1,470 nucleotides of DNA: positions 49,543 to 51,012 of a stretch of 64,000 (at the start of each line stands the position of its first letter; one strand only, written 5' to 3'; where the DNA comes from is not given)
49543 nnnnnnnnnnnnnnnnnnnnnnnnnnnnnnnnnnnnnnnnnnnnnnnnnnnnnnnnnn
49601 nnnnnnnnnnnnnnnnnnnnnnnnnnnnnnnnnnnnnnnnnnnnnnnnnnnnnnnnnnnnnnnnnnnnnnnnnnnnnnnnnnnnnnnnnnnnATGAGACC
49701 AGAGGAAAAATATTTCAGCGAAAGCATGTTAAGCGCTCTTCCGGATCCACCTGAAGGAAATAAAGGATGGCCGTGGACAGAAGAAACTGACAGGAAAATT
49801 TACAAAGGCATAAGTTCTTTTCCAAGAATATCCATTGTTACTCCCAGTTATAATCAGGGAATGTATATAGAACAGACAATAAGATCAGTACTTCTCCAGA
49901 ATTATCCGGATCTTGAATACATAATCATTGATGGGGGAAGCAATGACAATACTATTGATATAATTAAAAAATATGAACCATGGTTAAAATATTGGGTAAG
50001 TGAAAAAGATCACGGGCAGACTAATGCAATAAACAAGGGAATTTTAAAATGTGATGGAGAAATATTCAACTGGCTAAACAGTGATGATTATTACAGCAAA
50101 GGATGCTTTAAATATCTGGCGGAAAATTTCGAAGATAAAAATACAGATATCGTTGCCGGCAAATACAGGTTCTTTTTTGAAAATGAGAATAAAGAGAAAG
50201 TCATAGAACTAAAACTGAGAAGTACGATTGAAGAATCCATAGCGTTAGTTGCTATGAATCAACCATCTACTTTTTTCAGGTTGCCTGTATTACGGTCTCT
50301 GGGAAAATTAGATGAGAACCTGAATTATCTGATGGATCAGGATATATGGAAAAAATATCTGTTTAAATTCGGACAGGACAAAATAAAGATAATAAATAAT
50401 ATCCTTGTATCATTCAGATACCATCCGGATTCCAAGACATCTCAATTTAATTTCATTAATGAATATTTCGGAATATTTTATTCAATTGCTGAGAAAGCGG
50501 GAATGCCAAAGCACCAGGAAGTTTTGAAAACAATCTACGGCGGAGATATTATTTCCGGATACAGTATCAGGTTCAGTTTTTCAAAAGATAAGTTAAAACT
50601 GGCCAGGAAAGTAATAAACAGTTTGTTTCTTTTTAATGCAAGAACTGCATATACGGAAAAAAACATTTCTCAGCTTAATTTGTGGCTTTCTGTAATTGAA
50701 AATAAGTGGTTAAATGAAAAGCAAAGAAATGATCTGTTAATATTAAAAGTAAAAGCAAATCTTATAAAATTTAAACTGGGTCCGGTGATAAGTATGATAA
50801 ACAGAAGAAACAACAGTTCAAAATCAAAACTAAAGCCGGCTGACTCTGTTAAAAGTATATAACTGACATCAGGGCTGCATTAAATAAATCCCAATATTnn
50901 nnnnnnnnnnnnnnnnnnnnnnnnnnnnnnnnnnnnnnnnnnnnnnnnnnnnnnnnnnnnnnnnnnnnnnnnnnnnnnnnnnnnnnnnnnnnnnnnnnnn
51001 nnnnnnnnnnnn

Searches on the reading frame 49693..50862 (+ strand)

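Call 54: search_protein_families(library=pfam, proteins=[window:49693-50862:+], max_evalue=0.00001)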
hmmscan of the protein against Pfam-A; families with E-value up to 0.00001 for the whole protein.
window:49693-50862:+ (389 aa): 2 families
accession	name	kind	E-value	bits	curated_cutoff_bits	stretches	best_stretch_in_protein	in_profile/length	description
PF00535.33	Glycos_transf_2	-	2e-29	103.1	23.3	1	47-172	1-129/168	Glycosyl transferase family 2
PF10111.15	Glyco_tranf_2_2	-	4.1e-08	33.5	27.3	1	54-144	8-104/276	Glycosyltransferase like family 2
